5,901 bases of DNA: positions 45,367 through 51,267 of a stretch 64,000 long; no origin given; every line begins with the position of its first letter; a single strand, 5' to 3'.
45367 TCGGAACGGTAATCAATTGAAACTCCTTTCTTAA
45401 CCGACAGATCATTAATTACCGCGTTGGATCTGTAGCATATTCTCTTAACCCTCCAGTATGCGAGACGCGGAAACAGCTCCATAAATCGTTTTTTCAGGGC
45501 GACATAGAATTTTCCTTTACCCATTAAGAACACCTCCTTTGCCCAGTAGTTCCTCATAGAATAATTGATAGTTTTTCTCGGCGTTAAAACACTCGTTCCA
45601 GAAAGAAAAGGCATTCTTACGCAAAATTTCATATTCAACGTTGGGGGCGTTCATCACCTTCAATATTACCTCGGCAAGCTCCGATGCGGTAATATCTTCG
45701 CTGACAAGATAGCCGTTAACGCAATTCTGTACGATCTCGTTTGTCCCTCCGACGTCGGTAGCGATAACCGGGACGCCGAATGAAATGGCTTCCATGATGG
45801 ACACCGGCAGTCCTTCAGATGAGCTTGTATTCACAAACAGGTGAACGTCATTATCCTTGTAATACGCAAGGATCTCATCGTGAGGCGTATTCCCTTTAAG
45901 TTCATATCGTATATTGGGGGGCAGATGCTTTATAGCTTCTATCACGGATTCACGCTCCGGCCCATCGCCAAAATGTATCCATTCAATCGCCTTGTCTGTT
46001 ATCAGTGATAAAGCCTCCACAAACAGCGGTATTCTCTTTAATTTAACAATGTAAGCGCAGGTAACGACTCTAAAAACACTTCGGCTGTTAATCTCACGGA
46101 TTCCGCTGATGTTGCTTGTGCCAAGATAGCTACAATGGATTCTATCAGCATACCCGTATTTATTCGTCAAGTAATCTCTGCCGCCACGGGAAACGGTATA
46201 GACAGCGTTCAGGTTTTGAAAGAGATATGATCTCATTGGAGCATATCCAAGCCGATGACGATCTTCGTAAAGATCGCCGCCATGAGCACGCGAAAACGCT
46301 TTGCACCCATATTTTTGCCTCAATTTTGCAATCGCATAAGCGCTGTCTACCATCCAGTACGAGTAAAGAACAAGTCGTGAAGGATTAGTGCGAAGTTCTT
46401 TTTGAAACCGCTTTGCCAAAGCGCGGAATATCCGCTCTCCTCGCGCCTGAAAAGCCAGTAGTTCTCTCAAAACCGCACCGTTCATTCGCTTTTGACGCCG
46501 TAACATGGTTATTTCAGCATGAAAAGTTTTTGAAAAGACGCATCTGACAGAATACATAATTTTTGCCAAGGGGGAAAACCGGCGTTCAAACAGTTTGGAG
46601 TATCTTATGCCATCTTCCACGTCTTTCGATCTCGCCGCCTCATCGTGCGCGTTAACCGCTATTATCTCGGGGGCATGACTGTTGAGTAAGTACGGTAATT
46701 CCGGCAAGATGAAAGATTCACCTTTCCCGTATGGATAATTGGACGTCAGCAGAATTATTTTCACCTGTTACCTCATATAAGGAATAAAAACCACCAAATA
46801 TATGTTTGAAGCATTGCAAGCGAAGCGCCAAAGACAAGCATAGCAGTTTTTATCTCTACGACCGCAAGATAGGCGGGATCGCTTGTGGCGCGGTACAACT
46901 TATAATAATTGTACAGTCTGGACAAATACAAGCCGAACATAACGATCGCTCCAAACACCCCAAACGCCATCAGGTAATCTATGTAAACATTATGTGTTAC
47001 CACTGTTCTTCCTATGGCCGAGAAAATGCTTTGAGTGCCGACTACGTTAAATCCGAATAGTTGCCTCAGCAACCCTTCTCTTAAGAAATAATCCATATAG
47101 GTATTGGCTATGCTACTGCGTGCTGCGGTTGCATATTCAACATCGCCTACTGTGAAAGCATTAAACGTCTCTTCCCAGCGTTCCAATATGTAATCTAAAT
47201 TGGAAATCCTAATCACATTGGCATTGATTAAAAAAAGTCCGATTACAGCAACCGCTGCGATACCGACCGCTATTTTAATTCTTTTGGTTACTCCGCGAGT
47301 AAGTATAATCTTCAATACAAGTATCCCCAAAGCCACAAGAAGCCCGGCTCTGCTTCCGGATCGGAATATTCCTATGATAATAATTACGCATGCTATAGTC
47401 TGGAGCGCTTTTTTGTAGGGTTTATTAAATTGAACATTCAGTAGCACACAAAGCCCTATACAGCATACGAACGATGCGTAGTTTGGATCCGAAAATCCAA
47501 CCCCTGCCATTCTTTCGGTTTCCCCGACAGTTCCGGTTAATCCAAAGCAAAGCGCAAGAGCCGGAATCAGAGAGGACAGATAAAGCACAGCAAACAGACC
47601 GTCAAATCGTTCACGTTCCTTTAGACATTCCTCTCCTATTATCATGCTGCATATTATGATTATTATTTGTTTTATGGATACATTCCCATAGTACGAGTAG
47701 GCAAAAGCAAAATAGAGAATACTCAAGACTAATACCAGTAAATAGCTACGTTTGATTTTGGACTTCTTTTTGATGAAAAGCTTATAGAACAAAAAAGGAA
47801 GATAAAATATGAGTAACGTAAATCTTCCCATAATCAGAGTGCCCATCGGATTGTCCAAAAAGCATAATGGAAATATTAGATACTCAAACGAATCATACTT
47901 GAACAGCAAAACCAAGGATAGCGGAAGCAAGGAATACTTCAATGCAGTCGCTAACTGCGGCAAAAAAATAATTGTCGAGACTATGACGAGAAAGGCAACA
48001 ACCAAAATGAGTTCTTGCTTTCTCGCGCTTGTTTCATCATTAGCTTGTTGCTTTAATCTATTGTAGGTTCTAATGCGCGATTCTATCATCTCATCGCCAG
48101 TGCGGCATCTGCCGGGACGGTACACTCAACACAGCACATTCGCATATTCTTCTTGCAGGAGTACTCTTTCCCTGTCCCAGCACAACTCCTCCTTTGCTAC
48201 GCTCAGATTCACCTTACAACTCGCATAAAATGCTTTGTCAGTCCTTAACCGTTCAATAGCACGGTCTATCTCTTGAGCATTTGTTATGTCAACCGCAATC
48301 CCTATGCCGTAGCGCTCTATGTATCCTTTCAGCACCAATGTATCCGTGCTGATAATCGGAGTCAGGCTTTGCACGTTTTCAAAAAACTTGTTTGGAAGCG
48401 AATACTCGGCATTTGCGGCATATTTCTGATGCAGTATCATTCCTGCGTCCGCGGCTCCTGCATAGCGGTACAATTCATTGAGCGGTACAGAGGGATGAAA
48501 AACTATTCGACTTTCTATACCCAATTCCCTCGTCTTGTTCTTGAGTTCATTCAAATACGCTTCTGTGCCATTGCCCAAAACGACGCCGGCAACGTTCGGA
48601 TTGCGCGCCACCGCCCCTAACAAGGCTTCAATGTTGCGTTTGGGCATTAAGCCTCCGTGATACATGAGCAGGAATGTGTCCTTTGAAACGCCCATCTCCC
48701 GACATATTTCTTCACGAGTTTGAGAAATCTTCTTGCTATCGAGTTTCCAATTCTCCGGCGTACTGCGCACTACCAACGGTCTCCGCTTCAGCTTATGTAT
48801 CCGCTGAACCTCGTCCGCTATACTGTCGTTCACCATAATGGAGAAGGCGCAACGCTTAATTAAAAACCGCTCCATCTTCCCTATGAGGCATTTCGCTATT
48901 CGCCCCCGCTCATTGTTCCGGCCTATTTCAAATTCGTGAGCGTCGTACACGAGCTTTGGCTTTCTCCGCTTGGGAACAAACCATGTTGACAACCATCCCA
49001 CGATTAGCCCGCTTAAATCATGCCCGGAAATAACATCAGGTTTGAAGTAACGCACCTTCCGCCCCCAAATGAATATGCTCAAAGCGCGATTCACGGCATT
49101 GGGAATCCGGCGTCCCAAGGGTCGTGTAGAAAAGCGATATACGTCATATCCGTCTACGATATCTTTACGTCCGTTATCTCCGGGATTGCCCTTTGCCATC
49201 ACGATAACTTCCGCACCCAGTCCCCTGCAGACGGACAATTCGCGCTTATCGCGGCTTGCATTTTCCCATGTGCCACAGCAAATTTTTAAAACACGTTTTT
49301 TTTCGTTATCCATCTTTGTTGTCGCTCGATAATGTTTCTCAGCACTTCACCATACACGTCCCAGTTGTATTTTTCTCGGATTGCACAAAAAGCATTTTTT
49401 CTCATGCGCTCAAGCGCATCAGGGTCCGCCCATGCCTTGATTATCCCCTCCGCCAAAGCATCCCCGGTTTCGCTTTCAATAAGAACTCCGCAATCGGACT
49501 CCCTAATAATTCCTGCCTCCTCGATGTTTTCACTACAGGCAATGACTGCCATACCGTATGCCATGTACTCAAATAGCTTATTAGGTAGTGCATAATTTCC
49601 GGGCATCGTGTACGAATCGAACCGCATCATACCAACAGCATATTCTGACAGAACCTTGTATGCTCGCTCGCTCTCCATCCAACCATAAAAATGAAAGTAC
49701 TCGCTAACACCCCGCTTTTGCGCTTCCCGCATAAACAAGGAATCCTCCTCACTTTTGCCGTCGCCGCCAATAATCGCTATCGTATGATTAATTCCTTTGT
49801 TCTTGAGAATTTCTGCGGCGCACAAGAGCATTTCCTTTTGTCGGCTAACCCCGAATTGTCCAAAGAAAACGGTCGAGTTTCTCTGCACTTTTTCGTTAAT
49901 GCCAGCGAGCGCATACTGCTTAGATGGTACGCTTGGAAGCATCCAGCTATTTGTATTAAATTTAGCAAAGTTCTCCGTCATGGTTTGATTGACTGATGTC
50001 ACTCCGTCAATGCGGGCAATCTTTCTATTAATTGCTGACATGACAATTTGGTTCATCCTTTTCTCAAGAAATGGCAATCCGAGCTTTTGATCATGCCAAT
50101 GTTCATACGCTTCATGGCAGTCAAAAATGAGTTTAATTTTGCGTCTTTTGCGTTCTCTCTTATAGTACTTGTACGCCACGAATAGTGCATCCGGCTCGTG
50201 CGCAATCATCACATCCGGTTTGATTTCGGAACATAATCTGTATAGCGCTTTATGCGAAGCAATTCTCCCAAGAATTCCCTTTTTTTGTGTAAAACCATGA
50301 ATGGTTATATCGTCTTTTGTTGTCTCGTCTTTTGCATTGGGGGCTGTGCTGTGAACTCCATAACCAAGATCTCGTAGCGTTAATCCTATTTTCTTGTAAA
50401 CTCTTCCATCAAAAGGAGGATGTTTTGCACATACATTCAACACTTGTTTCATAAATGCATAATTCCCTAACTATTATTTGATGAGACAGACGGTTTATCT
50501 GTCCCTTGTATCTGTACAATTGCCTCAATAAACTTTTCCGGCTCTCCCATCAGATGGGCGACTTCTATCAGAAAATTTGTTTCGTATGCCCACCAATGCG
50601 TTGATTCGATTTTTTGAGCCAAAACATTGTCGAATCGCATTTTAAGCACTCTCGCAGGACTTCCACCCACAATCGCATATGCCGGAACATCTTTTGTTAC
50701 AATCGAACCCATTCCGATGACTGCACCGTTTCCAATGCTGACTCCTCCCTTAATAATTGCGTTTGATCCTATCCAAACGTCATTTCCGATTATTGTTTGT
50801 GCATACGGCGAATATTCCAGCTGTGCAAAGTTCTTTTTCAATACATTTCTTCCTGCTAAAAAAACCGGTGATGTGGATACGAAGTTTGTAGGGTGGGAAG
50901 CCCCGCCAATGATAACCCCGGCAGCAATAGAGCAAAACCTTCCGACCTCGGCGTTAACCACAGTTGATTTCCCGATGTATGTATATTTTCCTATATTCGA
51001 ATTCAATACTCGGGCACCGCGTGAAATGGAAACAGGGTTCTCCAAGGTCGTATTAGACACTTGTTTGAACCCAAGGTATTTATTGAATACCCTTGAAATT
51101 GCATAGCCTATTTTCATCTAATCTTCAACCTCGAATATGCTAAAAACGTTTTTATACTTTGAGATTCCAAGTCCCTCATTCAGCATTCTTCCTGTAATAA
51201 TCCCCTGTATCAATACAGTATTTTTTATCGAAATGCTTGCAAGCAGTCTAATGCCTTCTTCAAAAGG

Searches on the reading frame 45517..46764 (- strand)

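Call 5: search_protein_families(library=pfam, proteins=[window:45517-46764:-], max_evalue=0.001)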
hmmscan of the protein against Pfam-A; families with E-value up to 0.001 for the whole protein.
window:45517-46764:- (415 aa): 4 families
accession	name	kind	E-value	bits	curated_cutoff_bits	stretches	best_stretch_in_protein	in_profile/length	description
PF00534.26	Glycos_transf_1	-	7.9e-24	84.5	26.4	1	236-385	21-169/172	Glycosyl transferases group 1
PF13692.12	Glyco_trans_1_4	-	4.2e-21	76.1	27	1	235-371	6-140/142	Glycosyl transferases group 1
PF13439.12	Glyco_transf_4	-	2.2e-05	25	28.5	1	98-213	42-163/170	Glycosyltransferase Family 4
PF13579.12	Glyco_trans_4_4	-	0.00079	20.2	29.7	0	117-210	67-153/158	Glycosyl transferase 4-like domain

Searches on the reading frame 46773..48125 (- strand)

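Call 5: search_protein_families(library=pfam, proteins=[window:46773-48125:-], max_evalue=0.001)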
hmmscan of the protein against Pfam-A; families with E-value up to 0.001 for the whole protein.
window:46773-48125:- (450 aa): 1 family
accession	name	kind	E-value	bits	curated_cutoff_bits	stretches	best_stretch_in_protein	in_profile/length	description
PF04932.20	Wzy_C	-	6.7e-05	23.2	31.7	1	244-396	1-148/149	O-Antigen ligase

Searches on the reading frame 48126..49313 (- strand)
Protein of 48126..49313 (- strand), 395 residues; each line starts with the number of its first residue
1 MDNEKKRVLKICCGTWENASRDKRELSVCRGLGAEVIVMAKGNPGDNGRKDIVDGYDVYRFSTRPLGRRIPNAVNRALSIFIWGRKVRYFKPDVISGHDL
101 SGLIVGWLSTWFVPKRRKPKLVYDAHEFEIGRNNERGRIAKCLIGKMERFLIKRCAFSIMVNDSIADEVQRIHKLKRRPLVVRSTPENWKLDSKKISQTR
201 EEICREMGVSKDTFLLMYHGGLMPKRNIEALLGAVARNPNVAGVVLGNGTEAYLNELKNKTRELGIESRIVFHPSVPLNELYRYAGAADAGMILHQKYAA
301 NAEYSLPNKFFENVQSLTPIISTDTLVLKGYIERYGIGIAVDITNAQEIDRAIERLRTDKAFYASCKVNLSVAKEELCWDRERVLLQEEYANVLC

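Call 6: search_protein_families(library=pfam, proteins=[window:48126-49313:-], max_evalue=0.001)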
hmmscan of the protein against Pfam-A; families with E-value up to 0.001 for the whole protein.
window:48126-49313:- (395 aa): 4 families
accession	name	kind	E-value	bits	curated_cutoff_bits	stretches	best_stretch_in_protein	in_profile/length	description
PF00534.26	Glycos_transf_1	-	4.9e-11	42.9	26.4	1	201-366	3-165/172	Glycosyl transferases group 1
PF13439.12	Glyco_transf_4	-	2.4e-10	41.1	28.5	1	32-182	18-161/170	Glycosyltransferase Family 4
PF13692.12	Glyco_trans_1_4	-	9.2e-07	29.7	27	1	216-359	4-142/142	Glycosyl transferases group 1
PF13579.12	Glyco_trans_4_4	-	2e-06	28.7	29.7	1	30-182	15-154/158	Glycosyl transferase 4-like domain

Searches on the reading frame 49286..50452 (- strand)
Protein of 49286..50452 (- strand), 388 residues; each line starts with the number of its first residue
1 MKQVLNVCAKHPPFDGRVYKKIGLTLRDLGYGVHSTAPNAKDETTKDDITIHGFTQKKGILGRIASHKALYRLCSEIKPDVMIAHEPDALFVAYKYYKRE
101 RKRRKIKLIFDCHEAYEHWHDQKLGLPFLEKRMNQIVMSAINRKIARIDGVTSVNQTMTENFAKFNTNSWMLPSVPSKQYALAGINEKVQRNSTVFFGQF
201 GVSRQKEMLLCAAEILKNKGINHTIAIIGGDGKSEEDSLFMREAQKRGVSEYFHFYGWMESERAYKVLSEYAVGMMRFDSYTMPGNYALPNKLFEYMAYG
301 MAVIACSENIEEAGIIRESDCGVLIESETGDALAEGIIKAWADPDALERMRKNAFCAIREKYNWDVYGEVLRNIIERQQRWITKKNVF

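Call 6: search_protein_families(library=pfam, proteins=[window:49286-50452:-], max_evalue=0.001)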
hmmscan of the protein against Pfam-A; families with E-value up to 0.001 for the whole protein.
window:49286-50452:- (388 aa): 6 families
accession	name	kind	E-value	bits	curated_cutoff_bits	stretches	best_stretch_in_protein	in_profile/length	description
PF00534.26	Glycos_transf_1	-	6.4e-14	52.3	26.4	1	189-354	13-169/172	Glycosyl transferases group 1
PF13692.12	Glyco_trans_1_4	-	1.4e-12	48.5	27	1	194-343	4-142/142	Glycosyl transferases group 1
PF13439.12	Glyco_transf_4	-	3.4e-09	37.4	28.5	1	24-166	13-153/170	Glycosyltransferase Family 4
PF01031.25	Dynamin_M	-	0.00012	21.9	28.5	1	110-192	45-124/287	Dynamin central region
PF13579.12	Glyco_trans_4_4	-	0.00023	22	29.7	1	26-163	14-143/158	Glycosyl transferase 4-like domain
PF13477.12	Glyco_trans_4_2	-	0.00026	21.6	23.4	1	25-88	19-84/139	Glycosyl transferase 4-like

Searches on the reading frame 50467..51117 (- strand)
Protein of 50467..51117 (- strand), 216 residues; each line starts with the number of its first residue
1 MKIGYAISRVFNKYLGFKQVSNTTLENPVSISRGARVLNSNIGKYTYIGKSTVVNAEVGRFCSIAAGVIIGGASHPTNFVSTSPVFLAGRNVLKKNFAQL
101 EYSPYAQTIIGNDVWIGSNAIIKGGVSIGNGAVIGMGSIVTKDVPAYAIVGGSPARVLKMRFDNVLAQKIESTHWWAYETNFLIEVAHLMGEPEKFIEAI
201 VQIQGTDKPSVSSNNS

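Call 6: search_protein_families(library=pfam, proteins=[window:50467-51117:-], max_evalue=0.001)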
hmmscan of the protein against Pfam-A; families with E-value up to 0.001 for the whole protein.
window:50467-51117:- (216 aa): 3 families
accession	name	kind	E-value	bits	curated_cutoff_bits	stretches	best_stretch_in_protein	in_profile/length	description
PF00132.30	Hexapep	-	4.4e-13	48.8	27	1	108-142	2-36/36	Bacterial transferase hexapeptide (six repeats)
PF14602.12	Hexapep_2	-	4.6e-11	42.7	27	1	108-142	2-34/34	Hexapeptide repeat of succinyl-transferase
PF25084.1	LbH_EIF2B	-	6.3e-07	29.8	54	0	25-73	6-56/105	EIF2B subunit epsilon LbH domain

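Call 94: search_protein_families(library=ncbifam, proteins=[window:50467-51117:-], max_evalue=1e-20)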
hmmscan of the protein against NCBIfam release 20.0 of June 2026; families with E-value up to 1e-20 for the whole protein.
window:50467-51117:- (216 aa): 10 families
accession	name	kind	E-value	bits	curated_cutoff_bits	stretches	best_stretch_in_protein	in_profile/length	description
TIGR03308.1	phn_thr-fam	hypoth_equivalog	1.3e-39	136.2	201.65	1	19-185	16-186/204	phosphonate metabolim protein, transferase hexapeptide repeat family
NF000311.1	Vat_ABCDEFH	equivalog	4.2e-33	114.6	300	1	57-185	59-188/201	Vat family streptogramin A O-acetyltransferase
NF000490.1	chloram_CatB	equivalog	6.7e-31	107.2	350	1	44-189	45-192/210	type B chloramphenicol O-acetyltransferase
NF000147.1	stregram_VatF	exception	4.8e-28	98.1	400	1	44-190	59-203/221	streptogramin A O-acetyltransferase Vat(F)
NF000020.1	stregram_VatE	exception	6.9e-26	91.2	450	1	45-190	55-199/214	streptogramin A O-acetyltransferase Vat(E)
NF033468.1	stregram_VatI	exception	1.4e-25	90.3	415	1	45-182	53-187/208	streptogramin A O-acetyltransferase Vat(I)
NF000504.1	stregram_VatH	exception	1.9e-25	90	475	1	45-183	58-193/216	streptogramin A O-acetyltransferase Vat(H)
NF000097.1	stregram_VatC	exception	2e-25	90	425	1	45-183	59-194/212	streptogramin A O-acetyltransferase Vat(C)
NF000111.1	stregram_VatD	exception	7.3e-25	88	400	1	56-184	61-190/209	streptogramin A O-acetyltransferase Vat(D)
NF000101.1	stregram_VatA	exception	8.1e-22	77.9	450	1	43-184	57-195/219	streptogramin A O-acetyltransferase Vat(A)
